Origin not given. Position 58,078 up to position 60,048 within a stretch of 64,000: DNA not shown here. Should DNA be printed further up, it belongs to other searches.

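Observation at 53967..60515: Uncharacterised catabolic locus: enolase-superfamily enzyme plus betaine-type SBP/permease (no ATPase), M19-like protein, 556-aa unknown and DUF3726-like protein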

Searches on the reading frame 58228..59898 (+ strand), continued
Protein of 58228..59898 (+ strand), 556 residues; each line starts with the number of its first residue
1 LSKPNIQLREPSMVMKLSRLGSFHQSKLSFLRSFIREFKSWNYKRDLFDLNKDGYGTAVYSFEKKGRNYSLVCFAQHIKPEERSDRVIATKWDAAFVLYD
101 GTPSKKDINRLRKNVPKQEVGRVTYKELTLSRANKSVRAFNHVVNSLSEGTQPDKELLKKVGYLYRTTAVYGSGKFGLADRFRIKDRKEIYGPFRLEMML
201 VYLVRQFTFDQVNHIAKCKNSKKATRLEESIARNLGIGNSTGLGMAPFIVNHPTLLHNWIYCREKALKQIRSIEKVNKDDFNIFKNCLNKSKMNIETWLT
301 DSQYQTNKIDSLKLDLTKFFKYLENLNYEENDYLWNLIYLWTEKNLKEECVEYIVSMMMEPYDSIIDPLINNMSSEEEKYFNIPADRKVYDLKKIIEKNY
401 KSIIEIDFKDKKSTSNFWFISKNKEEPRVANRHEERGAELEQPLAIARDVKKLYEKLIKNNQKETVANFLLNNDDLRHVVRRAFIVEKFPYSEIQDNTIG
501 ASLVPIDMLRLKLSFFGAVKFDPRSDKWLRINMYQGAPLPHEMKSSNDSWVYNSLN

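Call 60: search_dna_similar(query=window:58228-59898:+, collection=plasmids, mode=protein, max_rows=30, rows=spread)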
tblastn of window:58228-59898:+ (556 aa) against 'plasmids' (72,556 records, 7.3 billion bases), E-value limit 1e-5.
Records with a match: 168; places in all: 173; records where one place covers at least 80% of the query: 107.
Best place of each record, by identity: <60% 168.
By first word of the organism name: Sinorhizobium 64; Phaeobacter 58; Aminobacter 8; Neorhizobium 7; Ensifer 6; Mesorhizobium 3; Shinella 3; Caballeronia 2; Vibrio 2; Ruegeria 1; and 14 more.
By predicted mobility (MOB-suite, as given by PLSDB): non-mobilizable 101; mobilizable 61; conjugative 6.
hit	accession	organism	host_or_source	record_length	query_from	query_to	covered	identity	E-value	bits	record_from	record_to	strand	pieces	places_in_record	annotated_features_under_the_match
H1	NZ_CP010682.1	Phaeobacter piscinae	cell culture,rotifer aquaculture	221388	5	555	99%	46.7%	3e-172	548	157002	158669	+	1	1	hypothetical protein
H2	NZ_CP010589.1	Phaeobacter gallaeciensis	cell culture,clam larvae aquaculture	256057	5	555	99%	46.7%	1e-171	546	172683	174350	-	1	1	hypothetical protein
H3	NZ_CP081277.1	Phaeobacter inhibens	-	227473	5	555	99%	46.7%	3e-171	545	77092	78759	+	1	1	hypothetical protein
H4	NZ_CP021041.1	Phaeobacter gallaeciensis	cell culture,Pacific plankton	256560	5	555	99%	46.5%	2e-171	545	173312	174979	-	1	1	hypothetical protein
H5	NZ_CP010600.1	Phaeobacter inhibens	cell culture,clam larvae aquaculture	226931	5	555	99%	46.5%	4e-171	544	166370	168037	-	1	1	hypothetical protein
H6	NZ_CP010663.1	Phaeobacter inhibens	cell culture,clam larvae aquaculture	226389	5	555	99%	46.5%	5e-171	544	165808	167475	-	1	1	hypothetical protein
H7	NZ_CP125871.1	Phaeobacter inhibens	Crassostrea virginica,Inner shell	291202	5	555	99%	46.5%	1e-170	543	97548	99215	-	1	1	hypothetical protein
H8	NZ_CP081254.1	Phaeobacter inhibens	-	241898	5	555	99%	46.5%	4e-170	541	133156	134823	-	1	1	hypothetical protein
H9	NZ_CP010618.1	Phaeobacter inhibens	cell culture,cleaning system aquaculture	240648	5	555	99%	46.5%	4e-170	541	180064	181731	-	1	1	hypothetical protein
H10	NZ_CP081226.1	Phaeobacter inhibens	-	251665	5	555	99%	46.5%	6e-170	541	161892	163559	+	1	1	hypothetical protein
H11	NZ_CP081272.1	Phaeobacter inhibens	-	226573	5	555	99%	46.1%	4e-169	538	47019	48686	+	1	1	hypothetical protein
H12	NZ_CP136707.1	Tritonibacter scottomollicae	Macrocystis pyrifera gametophyte,Whole ...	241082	5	555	99%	44.5%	1e-162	520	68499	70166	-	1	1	hypothetical protein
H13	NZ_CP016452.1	Sinorhizobium sp. RAC02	Microbial isolate,Algal phycosphere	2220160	2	551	99%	39.4%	3e-137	447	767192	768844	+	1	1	none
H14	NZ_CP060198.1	Aminobacter sp. MDW-2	cell culture,soil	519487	2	551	99%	38.7%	3e-131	429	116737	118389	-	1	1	hypothetical protein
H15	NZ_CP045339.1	Vibrio sp. THAF190c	pure culture,Surface of a polyethylene ...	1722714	7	555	99%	36.7%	5e-108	362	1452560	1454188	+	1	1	none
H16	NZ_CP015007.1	Aminobacter aminovorans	cell culture,soil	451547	7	552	98%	26.9%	7e-62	228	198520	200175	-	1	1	hypothetical protein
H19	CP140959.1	Sinorhizobium meliloti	Medicago lupulina,whole organism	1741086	8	554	98%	23.6%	6e-43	172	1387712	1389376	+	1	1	hypothetical protein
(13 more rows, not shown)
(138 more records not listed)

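Call 61: get_annotated_region(hit=H3, flank=12000)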
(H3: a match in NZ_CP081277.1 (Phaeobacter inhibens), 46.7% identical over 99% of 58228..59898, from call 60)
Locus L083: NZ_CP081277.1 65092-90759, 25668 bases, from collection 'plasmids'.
description: Phaeobacter inhibens strain M647 plasmid unnamed2, complete sequence
organism: Phaeobacter inhibens (NCBI taxid 221822)
taxonomy: Bacteria; Pseudomonadota; Alphaproteobacteria; Rhodobacterales; Roseobacteraceae; Phaeobacter; Phaeobacter inhibens
host: -; source: -; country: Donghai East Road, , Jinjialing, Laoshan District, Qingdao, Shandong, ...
typing (MOB-suite, as given by PLSDB): non-mobilizable; replicon rep_cluster_377
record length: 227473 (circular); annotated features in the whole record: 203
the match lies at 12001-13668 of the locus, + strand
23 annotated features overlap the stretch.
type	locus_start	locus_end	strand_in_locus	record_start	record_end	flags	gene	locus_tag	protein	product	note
CDS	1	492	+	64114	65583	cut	-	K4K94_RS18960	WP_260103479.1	PLP-dependent aminotransferase family protein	-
CDS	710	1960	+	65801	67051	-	-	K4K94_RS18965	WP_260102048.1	sarcosine oxidase subunit beta family protein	GO:0046653 - tetrahydrofolate metabolic process [Evidence IEA]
CDS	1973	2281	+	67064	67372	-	-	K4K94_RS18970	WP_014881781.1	sarcosine oxidase subunit delta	-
CDS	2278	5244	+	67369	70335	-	-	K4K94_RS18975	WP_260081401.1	sarcosine oxidase subunit alpha family protein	-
CDS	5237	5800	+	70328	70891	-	-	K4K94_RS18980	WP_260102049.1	sarcosine oxidase subunit gamma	-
CDS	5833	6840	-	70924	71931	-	-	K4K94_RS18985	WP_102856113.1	helix-turn-helix domain-containing protein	GO:0006355 - regulation of DNA-templated transcription [Evidence IEA]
CDS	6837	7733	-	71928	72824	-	-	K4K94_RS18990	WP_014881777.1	LysR family transcriptional regulator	-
CDS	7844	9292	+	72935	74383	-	-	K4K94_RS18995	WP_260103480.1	aldehyde dehydrogenase family protein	-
CDS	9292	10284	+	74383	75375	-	-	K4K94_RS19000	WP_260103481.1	dipeptidase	-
CDS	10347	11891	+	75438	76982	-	-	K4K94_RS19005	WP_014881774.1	BCCT family transporter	GO:0071705 - nitrogen compound transport [Evidence IEA]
CDS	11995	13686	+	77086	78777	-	-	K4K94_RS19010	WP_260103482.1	hypothetical protein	-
CDS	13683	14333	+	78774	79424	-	-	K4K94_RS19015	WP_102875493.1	DUF3726 domain-containing protein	-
CDS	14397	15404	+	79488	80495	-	-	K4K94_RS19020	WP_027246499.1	Ldh family oxidoreductase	-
CDS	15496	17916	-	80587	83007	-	-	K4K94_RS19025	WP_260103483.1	FAD-dependent oxidoreductase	-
CDS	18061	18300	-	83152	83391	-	-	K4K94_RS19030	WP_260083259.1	hypothetical protein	-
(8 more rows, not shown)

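Call 62: get_annotated_region(hit=H19, flank=12000)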
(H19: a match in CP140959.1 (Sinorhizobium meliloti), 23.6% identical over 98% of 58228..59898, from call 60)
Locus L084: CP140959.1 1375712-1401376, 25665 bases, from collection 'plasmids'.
description: Sinorhizobium meliloti strain ml45 plasmid pSymB, complete sequence
organism: Sinorhizobium meliloti (NCBI taxid 382)
taxonomy: Bacteria; Pseudomonadota; Alphaproteobacteria; Hyphomicrobiales; Rhizobiaceae; Sinorhizobium; Sinorhizobium meliloti
host: -; source: Medicago lupulina,whole organism; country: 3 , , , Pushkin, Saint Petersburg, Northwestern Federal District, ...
typing (MOB-suite, as given by PLSDB): mobilizable; relaxase MOBQ
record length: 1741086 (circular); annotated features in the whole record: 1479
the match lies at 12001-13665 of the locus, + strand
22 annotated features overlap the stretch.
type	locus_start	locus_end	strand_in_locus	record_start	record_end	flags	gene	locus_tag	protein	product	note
CDS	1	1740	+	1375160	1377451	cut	-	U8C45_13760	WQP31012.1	xanthine dehydrogenase family protein molybdopterin-binding subunit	-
CDS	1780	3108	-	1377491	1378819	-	-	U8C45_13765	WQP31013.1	four-carbon acid sugar kinase family protein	-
CDS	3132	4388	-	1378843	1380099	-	oiaX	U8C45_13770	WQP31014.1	3-oxo-isoapionate-4-phosphate decarboxylase OiaX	-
CDS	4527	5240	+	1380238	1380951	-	-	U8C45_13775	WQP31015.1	transcriptional regulator NanR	-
CDS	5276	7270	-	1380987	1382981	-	-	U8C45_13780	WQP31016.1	glycosyltransferase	-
CDS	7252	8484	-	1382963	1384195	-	-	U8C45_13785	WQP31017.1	efflux RND transporter periplasmic adaptor subunit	-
CDS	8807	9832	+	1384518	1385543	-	-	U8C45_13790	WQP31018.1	sensor domain-containing diguanylate cyclase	-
CDS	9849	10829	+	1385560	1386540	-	-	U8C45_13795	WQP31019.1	NADPH:quinone reductase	-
CDS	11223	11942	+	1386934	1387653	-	-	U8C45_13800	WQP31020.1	IclR family transcriptional regulator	-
CDS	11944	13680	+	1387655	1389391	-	-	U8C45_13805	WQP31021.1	hypothetical protein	-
CDS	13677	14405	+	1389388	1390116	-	-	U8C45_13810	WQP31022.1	hypothetical protein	-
CDS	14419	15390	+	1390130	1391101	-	-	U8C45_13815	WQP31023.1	dipeptidase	-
CDS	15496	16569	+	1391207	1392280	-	-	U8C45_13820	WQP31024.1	extracellular solute-binding protein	-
CDS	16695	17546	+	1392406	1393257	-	-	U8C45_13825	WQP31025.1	ABC transporter permease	-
CDS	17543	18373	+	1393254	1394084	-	-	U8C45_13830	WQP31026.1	ABC transporter permease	-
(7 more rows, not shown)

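Call 64: get_annotated_region(hit=H15, flank=10000)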
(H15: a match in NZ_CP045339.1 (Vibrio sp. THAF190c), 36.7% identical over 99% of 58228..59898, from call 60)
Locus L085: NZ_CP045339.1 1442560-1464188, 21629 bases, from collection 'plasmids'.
description: Vibrio sp. THAF190c plasmid pTHAF190c_a, complete sequence
organism: Vibrio sp. THAF190c (NCBI taxid 2587865)
taxonomy: Bacteria; Pseudomonadota; Gammaproteobacteria; Vibrionales; Vibrionaceae; Vibrio; Vibrio sp. THAF190c
host: -; source: pure culture,Surface of a polyethylene microplastic particle present in tank 6 of a marine aquarium ...; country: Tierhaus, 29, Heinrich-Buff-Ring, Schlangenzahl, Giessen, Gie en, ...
typing (MOB-suite, as given by PLSDB): non-mobilizable
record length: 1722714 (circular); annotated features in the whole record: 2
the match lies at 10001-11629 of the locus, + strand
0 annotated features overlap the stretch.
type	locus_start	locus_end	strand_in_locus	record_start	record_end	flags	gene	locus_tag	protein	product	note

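Call 65: get_annotated_region(hit=H14, flank=10000)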
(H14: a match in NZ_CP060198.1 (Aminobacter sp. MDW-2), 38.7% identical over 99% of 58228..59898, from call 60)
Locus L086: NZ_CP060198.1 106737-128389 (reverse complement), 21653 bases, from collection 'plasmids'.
description: Aminobacter sp. MDW-2 plasmid pMDW1, complete sequence
organism: Aminobacter sp. MDW-2 (NCBI taxid 2666139)
taxonomy: Bacteria; Pseudomonadota; Alphaproteobacteria; Hyphomicrobiales; Phyllobacteriaceae; Aminobacter; Aminobacter sp. MDW-2
host: -; source: cell culture,soil; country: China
typing (MOB-suite, as given by PLSDB): non-mobilizable
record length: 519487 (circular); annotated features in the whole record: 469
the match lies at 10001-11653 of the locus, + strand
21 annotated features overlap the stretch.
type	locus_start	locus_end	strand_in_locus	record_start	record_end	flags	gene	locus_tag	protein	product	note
CDS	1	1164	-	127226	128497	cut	urtA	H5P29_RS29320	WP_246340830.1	urea ABC transporter substrate-binding protein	GO:0015840 - urea transport [Evidence IEA]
CDS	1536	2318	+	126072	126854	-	-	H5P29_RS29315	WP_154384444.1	SDR family NAD(P)-dependent oxidoreductase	-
CDS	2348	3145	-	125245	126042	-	-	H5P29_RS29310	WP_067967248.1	DUF1365 domain-containing protein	-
CDS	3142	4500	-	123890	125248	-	-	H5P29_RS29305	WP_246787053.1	FAD-dependent oxidoreductase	-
CDS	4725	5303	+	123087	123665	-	-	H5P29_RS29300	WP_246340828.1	sigma-70 family RNA polymerase sigma factor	GO:0006352 - DNA-templated transcription initiation [Evidence IEA]; GO:0006355 - regulation of DNA-templated ...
CDS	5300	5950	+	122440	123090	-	-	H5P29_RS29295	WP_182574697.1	ChrR family anti-sigma-E factor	GO:0045892 - negative regulation of DNA-templated transcription [Evidence IEA]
CDS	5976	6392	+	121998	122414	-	-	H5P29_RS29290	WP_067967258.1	DUF2177 family protein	-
CDS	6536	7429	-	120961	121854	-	-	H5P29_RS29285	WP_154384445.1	LysR substrate-binding domain-containing protein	-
CDS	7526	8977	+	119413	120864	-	-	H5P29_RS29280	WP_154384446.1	aldehyde dehydrogenase family protein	-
CDS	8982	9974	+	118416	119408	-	-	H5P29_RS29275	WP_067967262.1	membrane dipeptidase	GO:0006508 - proteolysis [Evidence IEA]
CDS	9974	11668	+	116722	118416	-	-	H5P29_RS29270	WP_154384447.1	hypothetical protein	-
CDS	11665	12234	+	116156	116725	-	-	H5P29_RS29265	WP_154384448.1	DUF3726 domain-containing protein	-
CDS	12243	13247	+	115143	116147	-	-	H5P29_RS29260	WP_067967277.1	Ldh family oxidoreductase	-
CDS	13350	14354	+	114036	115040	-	-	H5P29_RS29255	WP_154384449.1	glycine betaine ABC transporter substrate-binding protein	GO:0055085 - transmembrane transport [Evidence IEA]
CDS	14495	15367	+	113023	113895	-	-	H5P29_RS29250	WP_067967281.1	ABC transporter permease subunit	GO:0055085 - transmembrane transport [Evidence IEA]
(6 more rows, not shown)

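Call 66: get_annotated_region(hit=H16, flank=10000)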
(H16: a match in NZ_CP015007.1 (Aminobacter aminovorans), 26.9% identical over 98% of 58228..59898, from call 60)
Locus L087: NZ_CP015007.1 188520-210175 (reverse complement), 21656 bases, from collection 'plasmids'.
description: Aminobacter aminovorans strain KCTC 2477 plasmid pAA02, complete sequence
organism: Aminobacter aminovorans (NCBI taxid 83263)
taxonomy: Bacteria; Pseudomonadota; Alphaproteobacteria; Hyphomicrobiales; Phyllobacteriaceae; Aminobacter; Aminobacter aminovorans
host: -; source: cell culture,soil; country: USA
typing (MOB-suite, as given by PLSDB): non-mobilizable; mating-pair formation MPF_T
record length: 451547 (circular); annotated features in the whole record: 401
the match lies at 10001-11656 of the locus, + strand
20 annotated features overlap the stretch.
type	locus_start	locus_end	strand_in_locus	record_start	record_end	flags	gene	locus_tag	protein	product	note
CDS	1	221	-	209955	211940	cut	-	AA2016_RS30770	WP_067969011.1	FAD-dependent oxidoreductase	-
CDS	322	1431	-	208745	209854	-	-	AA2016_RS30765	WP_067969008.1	mandelate racemase/muconate lactonizing enzyme family protein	-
CDS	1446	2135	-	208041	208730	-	-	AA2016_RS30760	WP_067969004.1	B12-binding domain-containing protein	-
CDS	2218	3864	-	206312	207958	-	-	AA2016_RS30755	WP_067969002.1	ABC transporter substrate-binding protein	-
CDS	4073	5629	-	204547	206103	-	-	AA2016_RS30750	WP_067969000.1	trimethylamine methyltransferase family protein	-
CDS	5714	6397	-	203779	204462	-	-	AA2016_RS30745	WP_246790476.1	LysR substrate-binding domain-containing protein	-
CDS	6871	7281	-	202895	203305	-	-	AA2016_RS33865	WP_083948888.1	GFA family protein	-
CDS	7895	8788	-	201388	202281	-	-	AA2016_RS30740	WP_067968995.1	ankyrin repeat domain-containing protein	-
CDS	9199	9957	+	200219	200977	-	-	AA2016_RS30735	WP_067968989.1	IclR family transcriptional regulator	GO:0006355 - regulation of DNA-templated transcription [Evidence IEA]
CDS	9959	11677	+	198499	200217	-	-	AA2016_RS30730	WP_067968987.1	hypothetical protein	-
CDS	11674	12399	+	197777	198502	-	-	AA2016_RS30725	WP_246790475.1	hypothetical protein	-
CDS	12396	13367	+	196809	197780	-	-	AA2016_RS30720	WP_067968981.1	membrane dipeptidase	GO:0006508 - proteolysis [Evidence IEA]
CDS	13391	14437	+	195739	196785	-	-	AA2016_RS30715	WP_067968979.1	ABC transporter substrate-binding protein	-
CDS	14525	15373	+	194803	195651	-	-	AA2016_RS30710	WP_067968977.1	ABC transporter permease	GO:0055085 - transmembrane transport [Evidence IEA]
CDS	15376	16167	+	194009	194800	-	-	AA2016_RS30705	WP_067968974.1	ABC transporter permease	GO:0055085 - transmembrane transport [Evidence IEA]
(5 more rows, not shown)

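Call 101: find_homologous_proteins(query=L083:11995-13686:+, max_evalue=1e-50)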
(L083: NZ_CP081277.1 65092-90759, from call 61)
Query L083:11995-13686:+ (563 aa): 8000 proteins with E <= 1e-50 among 8000 candidates; the best 120 are listed.
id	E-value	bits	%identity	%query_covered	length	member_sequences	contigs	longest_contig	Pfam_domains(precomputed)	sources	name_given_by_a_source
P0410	0.0e+0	1277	99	100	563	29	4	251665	-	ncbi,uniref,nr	ncbi:hypothetical protein [Phaeobacter inhibens]|uniref:hypothetical protein n=1 Tax=Phaeobacter inh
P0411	0.0e+0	1235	95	100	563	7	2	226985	-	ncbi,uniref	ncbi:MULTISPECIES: hypothetical protein [unclassified Phaeobacter]|uniref:hypothetical protein n=1 T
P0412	0.0e+0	1190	91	99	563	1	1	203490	-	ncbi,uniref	ncbi:hypothetical protein [Phaeobacter sp. C3_T13_0]|uniref:hypothetical protein n=1 Tax=Phaeobacter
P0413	0.0e+0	1176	90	99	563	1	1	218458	-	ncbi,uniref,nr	ncbi:hypothetical protein [Phaeobacter porticola]|uniref:Uncharacterized protein n=1 Tax=Phaeobacter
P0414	0.0e+0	1103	85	100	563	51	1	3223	-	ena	-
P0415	0.0e+0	1074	83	99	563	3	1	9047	-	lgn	-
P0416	0.0e+0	1072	83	99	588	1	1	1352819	-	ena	-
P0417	0.0e+0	1072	83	99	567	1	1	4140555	-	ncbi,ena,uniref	ncbi:hypothetical protein [Aliiroseovarius sp.]|uniref:hypothetical protein n=1 Tax=Aliiroseovarius 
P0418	0.0e+0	1071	83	100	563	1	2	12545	-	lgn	-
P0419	0.0e+0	1067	82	99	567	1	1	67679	-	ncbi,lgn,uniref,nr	ncbi:hypothetical protein [Aliiroseovarius sp.]|uniref:hypothetical protein n=1 Tax=Aliiroseovarius 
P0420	0.0e+0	1064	82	100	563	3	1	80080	-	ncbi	ncbi:MAG: hypothetical protein JXQ89_17585 [Pelagimonas sp.]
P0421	0.0e+0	1064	81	100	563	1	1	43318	-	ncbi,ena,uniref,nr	ncbi:hypothetical protein [Ruegeria sp.]|uniref:hypothetical protein n=1 Tax=Ruegeria sp. TaxID=1879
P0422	0.0e+0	1062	82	100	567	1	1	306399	-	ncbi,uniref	ncbi:hypothetical protein [Aliiroseovarius crassostreae]|uniref:hypothetical protein n=1 Tax=Aliiros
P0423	0.0e+0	1061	82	100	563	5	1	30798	-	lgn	-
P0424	0.0e+0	1060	81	100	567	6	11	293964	-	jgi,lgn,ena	jgi:hypothetical protein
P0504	1.4e-280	950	74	100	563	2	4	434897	-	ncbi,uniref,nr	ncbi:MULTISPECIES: hypothetical protein [unclassified Ruegeria]|uniref:hypothetical protein n=1 Tax=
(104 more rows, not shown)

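Call 102: find_encoding_contigs(protein=P0504, flank=8000, max_places=2)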
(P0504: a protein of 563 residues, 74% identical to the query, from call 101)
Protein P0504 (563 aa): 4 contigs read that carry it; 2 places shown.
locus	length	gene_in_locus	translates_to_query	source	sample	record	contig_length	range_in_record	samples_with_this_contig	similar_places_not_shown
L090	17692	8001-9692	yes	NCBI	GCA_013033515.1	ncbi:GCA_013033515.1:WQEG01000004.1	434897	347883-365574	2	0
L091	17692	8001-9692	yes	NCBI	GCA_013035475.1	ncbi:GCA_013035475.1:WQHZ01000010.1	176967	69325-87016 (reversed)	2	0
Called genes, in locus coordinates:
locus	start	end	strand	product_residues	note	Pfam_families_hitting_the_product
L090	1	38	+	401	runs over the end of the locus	-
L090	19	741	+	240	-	PF00072:Response_reg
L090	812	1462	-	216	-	PF09365:DUF2461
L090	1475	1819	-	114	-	PF04993:TfoX_N (weak)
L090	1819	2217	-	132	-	PF01124:MAPEG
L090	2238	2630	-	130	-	PF00903:Glyoxalase, PF18029:Glyoxalase_6, PF22677:Ble-like_N (weak)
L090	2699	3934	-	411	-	PF04542:Sigma70_r2, PF08281:Sigma70_r4_2, PF20239:DUF6596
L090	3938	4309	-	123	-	PF03795:YCII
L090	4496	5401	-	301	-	PF00126:HTH_1, PF03466:LysR_substrate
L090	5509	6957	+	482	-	PF00171:Aldedh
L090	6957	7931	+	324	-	PF01244:Peptidase_M19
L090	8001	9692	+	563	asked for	-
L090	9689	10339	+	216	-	PF12525:DUF3726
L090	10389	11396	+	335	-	PF02615:Ldh_2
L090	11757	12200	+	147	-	PF02142:MGS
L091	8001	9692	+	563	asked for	-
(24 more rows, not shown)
